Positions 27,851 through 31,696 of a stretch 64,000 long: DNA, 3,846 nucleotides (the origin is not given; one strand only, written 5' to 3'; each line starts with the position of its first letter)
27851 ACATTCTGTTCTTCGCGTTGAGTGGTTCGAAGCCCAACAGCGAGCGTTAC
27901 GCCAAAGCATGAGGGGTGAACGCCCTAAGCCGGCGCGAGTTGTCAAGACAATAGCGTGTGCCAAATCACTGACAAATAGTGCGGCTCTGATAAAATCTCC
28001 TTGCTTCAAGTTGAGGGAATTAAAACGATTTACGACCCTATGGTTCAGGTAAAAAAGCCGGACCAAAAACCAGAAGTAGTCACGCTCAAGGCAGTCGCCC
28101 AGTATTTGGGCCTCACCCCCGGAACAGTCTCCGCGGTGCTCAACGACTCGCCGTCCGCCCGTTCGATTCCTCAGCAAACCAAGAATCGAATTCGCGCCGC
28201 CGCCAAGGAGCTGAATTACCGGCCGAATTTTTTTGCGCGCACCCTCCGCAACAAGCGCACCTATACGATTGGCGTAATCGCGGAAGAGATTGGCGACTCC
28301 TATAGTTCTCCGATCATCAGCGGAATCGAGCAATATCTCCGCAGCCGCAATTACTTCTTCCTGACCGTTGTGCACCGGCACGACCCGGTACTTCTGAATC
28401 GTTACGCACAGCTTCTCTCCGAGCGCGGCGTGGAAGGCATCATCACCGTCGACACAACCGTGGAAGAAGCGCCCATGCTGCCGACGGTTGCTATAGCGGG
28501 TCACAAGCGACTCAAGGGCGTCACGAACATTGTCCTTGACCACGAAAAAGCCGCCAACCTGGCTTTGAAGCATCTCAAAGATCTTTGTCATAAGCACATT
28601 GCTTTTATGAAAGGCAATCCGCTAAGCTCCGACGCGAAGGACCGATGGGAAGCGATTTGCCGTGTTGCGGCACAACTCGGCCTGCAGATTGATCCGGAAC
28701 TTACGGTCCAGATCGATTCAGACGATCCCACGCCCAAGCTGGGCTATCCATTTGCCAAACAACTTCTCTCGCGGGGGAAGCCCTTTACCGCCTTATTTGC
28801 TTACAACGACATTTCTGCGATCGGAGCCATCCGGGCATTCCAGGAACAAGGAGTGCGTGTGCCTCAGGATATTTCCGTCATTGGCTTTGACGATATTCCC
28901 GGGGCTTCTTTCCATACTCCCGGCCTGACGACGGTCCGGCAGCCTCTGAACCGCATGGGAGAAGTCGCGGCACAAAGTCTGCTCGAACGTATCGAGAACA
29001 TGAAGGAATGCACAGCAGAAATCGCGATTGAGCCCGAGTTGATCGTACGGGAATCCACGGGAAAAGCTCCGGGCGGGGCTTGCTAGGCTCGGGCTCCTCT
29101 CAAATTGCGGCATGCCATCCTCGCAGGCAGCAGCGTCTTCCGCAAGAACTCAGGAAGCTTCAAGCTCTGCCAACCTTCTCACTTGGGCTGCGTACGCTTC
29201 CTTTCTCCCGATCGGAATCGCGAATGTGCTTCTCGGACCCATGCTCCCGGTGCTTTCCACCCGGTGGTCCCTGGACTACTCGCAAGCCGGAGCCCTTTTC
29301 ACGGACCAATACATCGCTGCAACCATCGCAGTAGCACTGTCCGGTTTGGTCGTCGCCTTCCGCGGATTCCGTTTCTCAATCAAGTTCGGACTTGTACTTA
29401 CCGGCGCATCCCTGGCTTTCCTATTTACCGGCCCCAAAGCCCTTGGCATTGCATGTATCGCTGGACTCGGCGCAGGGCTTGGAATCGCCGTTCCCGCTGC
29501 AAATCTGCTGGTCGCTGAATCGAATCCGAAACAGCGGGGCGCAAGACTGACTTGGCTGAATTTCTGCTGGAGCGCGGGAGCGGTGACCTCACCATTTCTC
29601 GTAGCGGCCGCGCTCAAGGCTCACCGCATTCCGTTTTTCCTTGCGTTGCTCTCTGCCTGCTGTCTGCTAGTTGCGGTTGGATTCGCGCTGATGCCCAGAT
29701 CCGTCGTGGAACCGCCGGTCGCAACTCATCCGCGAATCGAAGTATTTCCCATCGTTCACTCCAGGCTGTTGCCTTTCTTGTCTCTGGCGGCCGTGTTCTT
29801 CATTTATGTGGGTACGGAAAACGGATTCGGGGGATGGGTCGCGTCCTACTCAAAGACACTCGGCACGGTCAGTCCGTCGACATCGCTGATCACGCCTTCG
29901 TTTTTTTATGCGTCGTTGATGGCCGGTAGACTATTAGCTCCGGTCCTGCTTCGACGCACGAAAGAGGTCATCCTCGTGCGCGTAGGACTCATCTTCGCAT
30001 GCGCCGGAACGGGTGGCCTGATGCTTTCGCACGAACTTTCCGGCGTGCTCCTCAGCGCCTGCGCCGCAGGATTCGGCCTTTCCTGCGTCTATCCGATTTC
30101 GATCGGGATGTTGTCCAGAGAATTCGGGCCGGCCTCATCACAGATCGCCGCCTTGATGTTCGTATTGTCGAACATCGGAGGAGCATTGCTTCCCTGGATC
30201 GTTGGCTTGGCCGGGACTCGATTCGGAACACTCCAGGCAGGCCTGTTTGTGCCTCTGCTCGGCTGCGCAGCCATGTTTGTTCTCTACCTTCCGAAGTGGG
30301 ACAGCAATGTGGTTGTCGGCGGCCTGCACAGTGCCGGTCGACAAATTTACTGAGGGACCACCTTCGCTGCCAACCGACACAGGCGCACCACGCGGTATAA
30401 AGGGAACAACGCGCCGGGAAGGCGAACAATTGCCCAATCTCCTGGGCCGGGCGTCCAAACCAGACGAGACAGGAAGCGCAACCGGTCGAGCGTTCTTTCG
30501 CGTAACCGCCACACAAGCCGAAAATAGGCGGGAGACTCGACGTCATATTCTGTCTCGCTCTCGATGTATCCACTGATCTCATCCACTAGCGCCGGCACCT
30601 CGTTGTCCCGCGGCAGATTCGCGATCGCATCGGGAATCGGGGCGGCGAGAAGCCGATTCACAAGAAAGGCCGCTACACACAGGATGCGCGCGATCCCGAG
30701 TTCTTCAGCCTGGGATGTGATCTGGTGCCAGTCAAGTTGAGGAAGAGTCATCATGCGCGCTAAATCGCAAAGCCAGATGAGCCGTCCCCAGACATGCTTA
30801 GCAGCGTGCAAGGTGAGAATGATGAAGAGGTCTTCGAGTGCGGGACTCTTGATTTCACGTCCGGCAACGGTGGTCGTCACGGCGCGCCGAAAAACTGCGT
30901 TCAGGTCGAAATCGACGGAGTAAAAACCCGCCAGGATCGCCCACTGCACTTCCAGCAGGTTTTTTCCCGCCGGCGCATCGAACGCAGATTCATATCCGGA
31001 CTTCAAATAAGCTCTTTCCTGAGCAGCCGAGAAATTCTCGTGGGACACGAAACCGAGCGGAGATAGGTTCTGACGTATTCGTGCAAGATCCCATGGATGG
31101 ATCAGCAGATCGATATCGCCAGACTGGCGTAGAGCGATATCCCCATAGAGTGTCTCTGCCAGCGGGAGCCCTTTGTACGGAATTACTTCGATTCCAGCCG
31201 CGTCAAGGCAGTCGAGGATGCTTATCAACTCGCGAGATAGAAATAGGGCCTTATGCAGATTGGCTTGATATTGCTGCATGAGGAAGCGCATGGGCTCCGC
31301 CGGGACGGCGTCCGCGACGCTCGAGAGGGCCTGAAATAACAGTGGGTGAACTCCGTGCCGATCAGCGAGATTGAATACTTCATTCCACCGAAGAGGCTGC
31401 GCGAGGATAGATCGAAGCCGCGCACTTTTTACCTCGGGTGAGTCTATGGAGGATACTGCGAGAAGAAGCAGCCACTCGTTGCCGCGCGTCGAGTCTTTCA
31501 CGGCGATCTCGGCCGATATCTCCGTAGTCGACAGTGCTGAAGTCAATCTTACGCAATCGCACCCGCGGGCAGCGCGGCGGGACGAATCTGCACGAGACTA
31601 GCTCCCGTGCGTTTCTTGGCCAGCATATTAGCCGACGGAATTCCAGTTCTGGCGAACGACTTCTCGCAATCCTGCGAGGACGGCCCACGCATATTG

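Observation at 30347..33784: Translationally coupled HprK-like kinase / PqqD / radical SAM-SPASM / nucleotidyltransferase operon: RiPP-style system without lasso cyclase, protease or annotated precursor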

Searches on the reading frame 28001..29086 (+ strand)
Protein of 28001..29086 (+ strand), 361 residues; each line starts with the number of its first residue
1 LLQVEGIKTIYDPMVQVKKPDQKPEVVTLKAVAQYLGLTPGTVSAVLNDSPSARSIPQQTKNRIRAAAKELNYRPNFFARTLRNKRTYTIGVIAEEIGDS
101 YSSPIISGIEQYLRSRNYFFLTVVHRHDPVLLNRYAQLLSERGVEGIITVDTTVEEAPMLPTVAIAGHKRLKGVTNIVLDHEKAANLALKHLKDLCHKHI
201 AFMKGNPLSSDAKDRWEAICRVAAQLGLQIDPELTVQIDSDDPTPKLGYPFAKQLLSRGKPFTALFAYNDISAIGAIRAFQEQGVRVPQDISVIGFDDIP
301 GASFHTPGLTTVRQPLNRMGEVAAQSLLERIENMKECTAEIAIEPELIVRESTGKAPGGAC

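Call 83: search_protein_families(library=pfam, proteins=[window:28001-29086:+], max_evalue=0.00001)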
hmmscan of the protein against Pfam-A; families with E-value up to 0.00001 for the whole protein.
window:28001-29086:+ (361 aa): 4 families
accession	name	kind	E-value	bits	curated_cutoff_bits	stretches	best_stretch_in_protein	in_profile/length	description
PF13377.12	Peripla_BP_3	-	1.3e-31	110.3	26.5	1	190-353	2-167/167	Periplasmic binding protein-like domain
PF00532.27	Peripla_BP_1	-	4.5e-21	76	22.2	1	88-347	2-277/281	Periplasmic binding proteins and sugar binding domain of LacI family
PF00356.27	LacI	-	2.2e-10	40.6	27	1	28-76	1-46/46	Bacterial regulatory proteins, lacI family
PF13407.12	Peripla_BP_4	-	1.2e-09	38.5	35.1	1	172-300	94-220/258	Periplasmic binding protein domain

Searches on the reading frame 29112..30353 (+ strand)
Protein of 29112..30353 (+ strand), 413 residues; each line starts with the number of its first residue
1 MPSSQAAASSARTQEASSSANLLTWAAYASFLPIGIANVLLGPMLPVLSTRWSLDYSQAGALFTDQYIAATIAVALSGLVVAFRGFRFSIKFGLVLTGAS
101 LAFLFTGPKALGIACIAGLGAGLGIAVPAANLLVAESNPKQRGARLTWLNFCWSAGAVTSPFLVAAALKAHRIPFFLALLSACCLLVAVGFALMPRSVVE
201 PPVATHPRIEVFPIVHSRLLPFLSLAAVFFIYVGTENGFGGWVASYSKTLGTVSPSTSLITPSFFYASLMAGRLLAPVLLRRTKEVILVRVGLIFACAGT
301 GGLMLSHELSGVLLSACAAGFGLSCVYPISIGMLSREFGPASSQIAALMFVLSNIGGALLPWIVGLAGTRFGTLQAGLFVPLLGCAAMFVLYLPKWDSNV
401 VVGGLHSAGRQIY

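Call 3: search_protein_families(library=pfam, proteins=[window:29112-30353:+], max_evalue=0.01)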
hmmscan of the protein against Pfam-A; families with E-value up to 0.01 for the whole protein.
window:29112-30353:+ (413 aa): 1 family
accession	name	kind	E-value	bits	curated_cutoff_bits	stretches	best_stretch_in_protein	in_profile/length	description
PF07690.21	MFS_1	-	9.2e-21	74.6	33.4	1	32-361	6-347/347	Major Facilitator Superfamily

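Call 4: search_protein_families(library=ncbifam, proteins=[window:29112-30353:+], max_evalue=0.01)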
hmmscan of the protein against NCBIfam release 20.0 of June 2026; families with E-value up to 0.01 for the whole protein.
window:29112-30353:+ (413 aa): 1 family
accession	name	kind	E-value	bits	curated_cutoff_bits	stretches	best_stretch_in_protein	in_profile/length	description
NF002982.0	PRK03699.1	equivalog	1.4e-14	54.1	221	1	21-383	7-369/395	MFS transporter TsgA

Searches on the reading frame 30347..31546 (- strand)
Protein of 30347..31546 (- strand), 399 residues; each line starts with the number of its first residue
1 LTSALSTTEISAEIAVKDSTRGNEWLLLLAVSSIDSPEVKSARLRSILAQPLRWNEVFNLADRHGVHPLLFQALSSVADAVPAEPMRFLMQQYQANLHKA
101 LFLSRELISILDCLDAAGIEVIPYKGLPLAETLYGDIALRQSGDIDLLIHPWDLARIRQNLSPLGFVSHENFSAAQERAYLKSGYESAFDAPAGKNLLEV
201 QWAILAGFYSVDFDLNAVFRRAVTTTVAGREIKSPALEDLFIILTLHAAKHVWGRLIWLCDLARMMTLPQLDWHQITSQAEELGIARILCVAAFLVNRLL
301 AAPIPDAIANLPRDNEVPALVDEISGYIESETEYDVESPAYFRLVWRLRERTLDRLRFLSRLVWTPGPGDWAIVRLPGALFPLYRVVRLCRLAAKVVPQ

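Call 3: search_protein_families(library=pfam, proteins=[window:30347-31546:-], max_evalue=0.01)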
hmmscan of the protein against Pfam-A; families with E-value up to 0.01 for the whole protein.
window:30347-31546:- (399 aa): 1 family
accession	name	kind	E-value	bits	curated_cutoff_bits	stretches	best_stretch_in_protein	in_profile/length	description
PF14907.12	NTP_transf_5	-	6.8e-55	186.8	31.2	1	52-300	3-248/249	Uncharacterised nucleotidyltransferase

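Call 4: search_protein_families(library=ncbifam, proteins=[window:30347-31546:-], max_evalue=0.01)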
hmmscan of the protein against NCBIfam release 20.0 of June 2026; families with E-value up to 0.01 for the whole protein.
window:30347-31546:- (399 aa): 0 families

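Call 65: search_solved_structures(query=window:30347-31546:-, max_evalue=1)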
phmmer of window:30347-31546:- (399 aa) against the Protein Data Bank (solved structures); distinct sequences matched with E-value up to 1: 0.

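Call 79: find_homologous_proteins(query=window:30347-31546:-)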
Query window:30347-31546:- (399 aa): 1988 proteins with E <= 0.001 among 8000 candidates; the best 120 are listed.
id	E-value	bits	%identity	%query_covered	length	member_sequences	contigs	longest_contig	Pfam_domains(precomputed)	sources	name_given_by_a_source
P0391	3.9e-253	857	100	96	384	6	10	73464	PF14907.13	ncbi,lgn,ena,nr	ncbi:MAG TPA: nucleotidyltransferase family protein [Candidatus Sulfotelmatobacter sp.]|nr:nucleotid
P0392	1.0e-199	681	81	96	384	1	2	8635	PF14907.13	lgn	-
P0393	1.1e-184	632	74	98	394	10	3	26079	PF14907.13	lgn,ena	-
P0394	2.2e-184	631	76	94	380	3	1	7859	PF14907.13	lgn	-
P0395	2.2e-184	631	76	96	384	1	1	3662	PF14907.13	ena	-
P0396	1.6e-183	628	74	96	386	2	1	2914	PF14907.13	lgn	-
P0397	6.2e-181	620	74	96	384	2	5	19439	PF14907.13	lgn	-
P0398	9.8e-180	616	76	94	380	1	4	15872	PF14907.13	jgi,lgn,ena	-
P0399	2.0e-178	611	75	94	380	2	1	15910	PF14907.13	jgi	jgi:hypothetical protein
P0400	4.7e-156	538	78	78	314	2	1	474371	PF14907.13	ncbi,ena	-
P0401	7.7e-152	524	77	78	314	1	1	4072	PF14907.13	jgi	-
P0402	1.3e-146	507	62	94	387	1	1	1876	PF14907.13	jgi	jgi:hypothetical protein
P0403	1.5e-146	506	63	94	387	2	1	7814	PF14907.13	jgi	jgi:hypothetical protein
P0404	2.8e-145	502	62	95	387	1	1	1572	PF14907.13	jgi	jgi:hypothetical protein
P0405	4.6e-145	501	58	99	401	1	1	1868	PF14907.13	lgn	-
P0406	1.7e-143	496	60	97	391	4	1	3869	PF14907.13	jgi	-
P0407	2.5e-143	496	61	95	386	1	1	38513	PF14907.13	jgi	jgi:hypothetical protein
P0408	3.0e-143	496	60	95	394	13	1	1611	PF14907.13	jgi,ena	-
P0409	6.3e-143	494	62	95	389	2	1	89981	PF14907.13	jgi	jgi:hypothetical protein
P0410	7.2e-143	494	61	95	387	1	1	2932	PF14907.13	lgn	-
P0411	1.8e-142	493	61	94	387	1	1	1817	PF14907.13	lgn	-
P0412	2.1e-142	493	57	99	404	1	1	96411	PF14907.13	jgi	jgi:hypothetical protein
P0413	2.4e-142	493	63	94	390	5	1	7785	PF14907.13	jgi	-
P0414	4.6e-142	492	60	95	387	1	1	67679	PF14907.13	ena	-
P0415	7.4e-142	491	62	96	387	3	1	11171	PF14907.13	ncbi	-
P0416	1.0e-141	490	60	99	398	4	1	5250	PF14907.13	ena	-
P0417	1.1e-141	490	62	93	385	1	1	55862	PF14907.13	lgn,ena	-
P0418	1.1e-141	490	61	94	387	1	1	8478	PF14907.13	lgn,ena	-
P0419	1.8e-141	490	60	95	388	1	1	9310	PF14907.13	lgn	-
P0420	1.9e-141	490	61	93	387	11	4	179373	PF14907.13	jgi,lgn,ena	-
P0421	2.5e-141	489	60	95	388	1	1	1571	PF14907.13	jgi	jgi:hypothetical protein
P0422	2.7e-141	489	61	94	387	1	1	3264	PF14907.13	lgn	-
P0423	6.3e-141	488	61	94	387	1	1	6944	PF14907.13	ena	-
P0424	7.4e-141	488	61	95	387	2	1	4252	PF14907.13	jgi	jgi:hypothetical protein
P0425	1.0e-140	487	61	94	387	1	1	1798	PF14907.13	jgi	jgi:hypothetical protein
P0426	1.0e-140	487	60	95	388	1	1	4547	PF14907.13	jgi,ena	jgi:hypothetical protein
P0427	1.6e-140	487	61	94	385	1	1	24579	PF14907.13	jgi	jgi:hypothetical protein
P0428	1.7e-140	486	61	95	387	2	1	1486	PF14907.13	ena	-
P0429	1.7e-140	486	60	94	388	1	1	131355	PF14907.13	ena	-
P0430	2.2e-140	486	59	94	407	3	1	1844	PF14907.13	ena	-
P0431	3.5e-140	485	61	94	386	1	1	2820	PF14907.13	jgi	jgi:hypothetical protein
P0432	4.4e-140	485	60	95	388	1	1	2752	PF14907.13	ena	-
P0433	5.4e-140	485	60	95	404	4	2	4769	PF14907.13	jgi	-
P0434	9.0e-140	484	59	95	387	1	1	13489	PF14907.13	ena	-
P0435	9.4e-140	484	62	94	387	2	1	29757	PF14907.13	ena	-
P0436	9.6e-140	484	59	95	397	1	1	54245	PF14907.13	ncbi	-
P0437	1.0e-139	484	61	95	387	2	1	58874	PF14907.13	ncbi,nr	ncbi:MAG TPA: nucleotidyltransferase family protein [Candidatus Sulfotelmatobacter sp.]|nr:nucleotid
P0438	1.2e-139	484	61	94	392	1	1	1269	PF14907.13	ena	-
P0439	1.3e-139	484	60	94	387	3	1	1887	PF14907.13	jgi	-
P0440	1.4e-139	483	61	94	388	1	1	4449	PF14907.13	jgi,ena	-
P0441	1.7e-139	483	60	94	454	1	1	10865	PF14907.13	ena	-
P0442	1.7e-139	483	60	95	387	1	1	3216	PF14907.13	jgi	-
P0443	1.9e-139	483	59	94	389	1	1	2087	PF14907.13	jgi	jgi:hypothetical protein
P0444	2.6e-139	483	59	95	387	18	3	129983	PF14907.13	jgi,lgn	jgi:hypothetical protein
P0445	2.7e-139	482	59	95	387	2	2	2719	PF14907.13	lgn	-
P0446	2.9e-139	482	59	94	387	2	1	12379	PF14907.13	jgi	jgi:hypothetical protein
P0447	3.2e-139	482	60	94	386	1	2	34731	PF14907.13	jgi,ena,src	-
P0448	3.6e-139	482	61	95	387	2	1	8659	PF14907.13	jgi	jgi:hypothetical protein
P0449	4.3e-139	482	60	94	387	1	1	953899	PF14907.13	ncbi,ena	-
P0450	5.4e-139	482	59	99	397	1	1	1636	PF14907.13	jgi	jgi:hypothetical protein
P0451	6.1e-139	481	61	94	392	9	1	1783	PF14907.13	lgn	-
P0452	6.5e-139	481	59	94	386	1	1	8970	PF14907.13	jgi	-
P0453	7.6e-139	481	59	95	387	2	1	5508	PF14907.13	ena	-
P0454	8.2e-139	481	59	95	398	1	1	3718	PF14907.13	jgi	jgi:hypothetical protein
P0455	1.3e-138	480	61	95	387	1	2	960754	PF14907.13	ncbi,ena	-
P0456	1.4e-138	480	62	93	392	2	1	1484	PF14907.13,PF10620.16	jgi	jgi:hypothetical protein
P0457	1.4e-138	480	59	95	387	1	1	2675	PF14907.13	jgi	jgi:hypothetical protein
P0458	1.4e-138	480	59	95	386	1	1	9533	PF14907.13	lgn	-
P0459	1.5e-138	480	59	96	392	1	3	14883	PF14907.13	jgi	jgi:hypothetical protein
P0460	1.5e-138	480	59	96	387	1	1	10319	PF14907.13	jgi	jgi:hypothetical protein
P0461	1.6e-138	480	61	94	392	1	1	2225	PF14907.13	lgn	-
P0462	1.8e-138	480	61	95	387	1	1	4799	PF14907.13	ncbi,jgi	jgi:hypothetical protein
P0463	1.8e-138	480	58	95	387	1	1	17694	PF14907.13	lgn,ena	-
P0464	1.9e-138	480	61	95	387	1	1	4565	PF14907.13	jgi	-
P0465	2.7e-138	479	59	94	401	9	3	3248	PF14907.13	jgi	jgi:putative nucleotidyltransferase-like protein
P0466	3.9e-138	479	59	94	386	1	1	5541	PF14907.13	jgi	jgi:putative nucleotidyltransferase-like protein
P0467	3.9e-138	479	60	94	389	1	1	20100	PF14907.13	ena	-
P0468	4.5e-138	478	61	95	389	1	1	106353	PF14907.13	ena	-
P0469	4.7e-138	478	60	97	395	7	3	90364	PF14907.13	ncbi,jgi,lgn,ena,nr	ncbi:MAG TPA: nucleotidyltransferase family protein [Candidatus Sulfotelmatobacter sp.]|nr:nucleotid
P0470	4.8e-138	478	59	94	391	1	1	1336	PF14907.13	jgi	jgi:hypothetical protein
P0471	6.0e-138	478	60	95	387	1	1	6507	PF14907.13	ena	-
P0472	6.8e-138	478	61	94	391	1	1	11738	PF14907.13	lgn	-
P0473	7.2e-138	478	60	94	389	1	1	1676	PF14907.13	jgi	jgi:hypothetical protein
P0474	9.1e-138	477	61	94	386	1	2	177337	PF14907.13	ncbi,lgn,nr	ncbi:MAG TPA: nucleotidyltransferase family protein [Candidatus Dormibacteraeota bacterium]|nr:nucle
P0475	9.2e-138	477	59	93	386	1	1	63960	PF14907.13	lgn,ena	-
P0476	9.3e-138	477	60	95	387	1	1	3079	PF14907.13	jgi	jgi:Uncharacterised nucleotidyltransferase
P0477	9.9e-138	477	61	94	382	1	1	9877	PF14907.13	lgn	-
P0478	1.0e-137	477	60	95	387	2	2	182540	PF14907.13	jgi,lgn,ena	-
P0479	1.1e-137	477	59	95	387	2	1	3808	PF14907.13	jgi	jgi:hypothetical protein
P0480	1.2e-137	477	60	95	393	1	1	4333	PF14907.13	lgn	-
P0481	1.2e-137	477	59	95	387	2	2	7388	PF14907.13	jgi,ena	-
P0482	1.2e-137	477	58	98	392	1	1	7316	PF14907.13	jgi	jgi:hypothetical protein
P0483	1.4e-137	477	59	95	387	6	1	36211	PF14907.13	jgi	jgi:hypothetical protein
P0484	1.4e-137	477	60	93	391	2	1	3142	PF14907.13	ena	-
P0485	1.5e-137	477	58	95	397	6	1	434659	PF14907.13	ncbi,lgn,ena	-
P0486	1.5e-137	477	60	94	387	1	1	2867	PF14907.13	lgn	-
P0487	1.5e-137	477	60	95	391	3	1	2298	PF14907.13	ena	-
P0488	1.6e-137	477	59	95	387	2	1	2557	PF14907.13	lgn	-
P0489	1.6e-137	477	60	95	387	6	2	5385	PF14907.13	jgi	jgi:hypothetical protein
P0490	1.7e-137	477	59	95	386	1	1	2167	PF14907.13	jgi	jgi:hypothetical protein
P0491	1.9e-137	476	59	95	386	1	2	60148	PF14907.13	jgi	jgi:hypothetical protein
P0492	2.0e-137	476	62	94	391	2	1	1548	PF14907.13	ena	-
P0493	2.4e-137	476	59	95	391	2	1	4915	PF14907.13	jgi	-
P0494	2.4e-137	476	58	94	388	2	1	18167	PF14907.13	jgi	jgi:hypothetical protein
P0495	2.7e-137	476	59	95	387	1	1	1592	PF14907.13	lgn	-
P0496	2.9e-137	476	60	94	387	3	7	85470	PF14907.13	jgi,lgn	-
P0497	3.2e-137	476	59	95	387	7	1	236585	PF14907.13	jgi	jgi:hypothetical protein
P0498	3.2e-137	476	57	98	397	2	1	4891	PF14907.13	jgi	-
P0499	3.3e-137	476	58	95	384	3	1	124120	PF14907.13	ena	-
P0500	3.3e-137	476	61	95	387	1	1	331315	PF14907.13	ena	-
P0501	3.5e-137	476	60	95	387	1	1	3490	PF14907.13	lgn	-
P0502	4.9e-137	475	61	94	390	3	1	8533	PF14907.13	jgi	jgi:hypothetical protein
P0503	5.1e-137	475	60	94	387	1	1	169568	PF14907.13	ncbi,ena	-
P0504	5.7e-137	475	59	94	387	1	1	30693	PF14907.13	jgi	jgi:Uncharacterised nucleotidyltransferase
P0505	5.8e-137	475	59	95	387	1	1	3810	PF14907.13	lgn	-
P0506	6.0e-137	475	59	93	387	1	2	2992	PF14907.13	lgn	-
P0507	6.6e-137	475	59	94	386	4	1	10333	PF14907.13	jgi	jgi:hypothetical protein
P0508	6.7e-137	475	59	96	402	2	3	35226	PF14907.13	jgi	jgi:hypothetical protein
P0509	7.3e-137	474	58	94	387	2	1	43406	PF14907.13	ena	-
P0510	7.3e-137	474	60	95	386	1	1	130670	PF14907.13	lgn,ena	-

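Call 89: predict_structure(alignment_id=A6)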
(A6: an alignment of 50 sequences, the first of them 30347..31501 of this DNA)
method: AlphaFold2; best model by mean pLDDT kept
length: 384 residues; sequences in the alignment: 50
mean_pLDDT: 87.2   pTM: 0.87
mean pLDDT of the five models: 87.2, 85.9, 84.8, 84.6, 82.8
residues with pLDDT >= 90: 244; 70-90: 98; 50-70: 34; < 50: 8
segments of 3 or more residues with pLDDT < 50: 1-4, 191-193
pLDDT, mean of each block of 10 residues (from residue 1): 63 95 96 96 94 97 97 97 95 96 95 93 91 92 95 85 77 91 83 65 94 93 95 87 95 94 91 95 94 86 93 81 81 86 74 60 63 71 58
secondary structure, 60 per line:
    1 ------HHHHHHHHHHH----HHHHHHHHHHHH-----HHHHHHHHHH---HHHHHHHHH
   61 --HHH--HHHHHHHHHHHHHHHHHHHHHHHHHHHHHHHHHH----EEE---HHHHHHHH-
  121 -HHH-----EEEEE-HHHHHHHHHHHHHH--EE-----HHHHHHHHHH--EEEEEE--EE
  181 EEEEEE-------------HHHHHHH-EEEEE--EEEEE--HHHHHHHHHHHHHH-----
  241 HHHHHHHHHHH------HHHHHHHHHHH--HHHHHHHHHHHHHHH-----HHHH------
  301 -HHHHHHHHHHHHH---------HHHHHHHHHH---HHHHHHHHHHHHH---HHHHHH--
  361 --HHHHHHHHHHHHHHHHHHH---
elements in order: H7-17 H22-33 H39-48 H52-60 H68-101 E106-108 H112-119 E130-134 H136-149 H159-168 E171-176 E179-186 H200-206 E208-212 E215-219 H222-235 H241-251 H258-268 H271-285 H291-294 H302-314 H324-333 H337-349 H353-358 H363-381

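Call 91: fold_search(model_id=the predicted structure, library=pdb)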
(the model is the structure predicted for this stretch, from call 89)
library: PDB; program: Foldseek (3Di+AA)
matches with E <= 10: 128; with E <= 0.001: 1
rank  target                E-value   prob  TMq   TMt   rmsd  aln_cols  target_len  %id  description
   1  5uvd                  6.4e-04  1.00  0.32  0.49   6.8       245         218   17  Crystal structure of an antigenic nucleotidyltransferase-like protein from Paracoccidioides brasiliensis (released 2018-01-31)
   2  5kqj_MODEL_1_A        1.2e-02  1.00  0.28  0.54   9.6       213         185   14  Solution Structure of Antibiotic-Resistance Factor ANT(2'')-Ia Reveals Substrate-Regulated Conformation Dynami (released 2017-07-12)
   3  5cfs                  1.3e-02  1.00  0.29  0.57   9.2       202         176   14  Crystal Structure of ANT(2")-Ia in complex with AMPCPP and tobramycin (released 2016-03-16)
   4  4wqk                  1.4e-02  1.00  0.27  0.56   9.4       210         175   16  Crystal structure of aminoglycoside nucleotidylyltransferase ANT(2")-Ia, apo form (released 2014-11-12)
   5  4xje                  1.6e-02  1.00  0.28  0.56   9.5       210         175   16  CRYSTAL STRUCTURE OF ANT(2") IN COMPLEX WITH AMP AND TOBRAMYCIN (released 2016-01-20)
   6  6kal_A                1.8e-02  1.00  0.27  0.24   5.4       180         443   18  Crystal structure of FKRP in complex with Mg ion and CMP (released 2020-01-15)
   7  5cfu                  2.1e-02  1.00  0.27  0.56   9.6       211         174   16  Crystal Structure of ANT(2")-Ia in complex with adenylyl-2"-tobramycin (released 2016-07-20)
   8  4fo1_A                2.3e-02  1.00  0.28  0.61   4.6       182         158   12  Crystal structure of lincosamide antibiotic adenylyltransferase LnuA, apo (released 2012-07-04)
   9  6l7u_A                3.2e-02  1.00  0.26  0.23   5.1       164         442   20  Crystal structure of FKRP in complex with Ba ion, Ba-SAD data (released 2020-01-15)
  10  6kam_A                3.4e-02  1.00  0.28  0.24   4.5       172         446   18  Crystal structure of FKRP in complex with Ba ion, CDP-ribtol, and sugar acceptor (released 2020-01-15)
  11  6kan_B                3.7e-02  1.00  0.27  0.24   4.9       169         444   19  Crystal structure of FKRP in complex with Ba ion (released 2020-01-15)
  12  6kak_A                3.9e-02  1.00  0.26  0.23   5.0       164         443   19  Crystal structure of FKRP in complex with Mg ion (released 2020-01-15)
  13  6kal_D                3.9e-02  1.00  0.25  0.22   5.2       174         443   18  Crystal structure of FKRP in complex with Mg ion and CMP (released 2020-01-15)
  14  6l7u_D                4.1e-02  1.00  0.26  0.24   4.8       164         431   20  Crystal structure of FKRP in complex with Ba ion, Ba-SAD data (released 2020-01-15)
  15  6kal_C                4.3e-02  1.00  0.27  0.24   5.2       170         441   19  Crystal structure of FKRP in complex with Mg ion and CMP (released 2020-01-15)
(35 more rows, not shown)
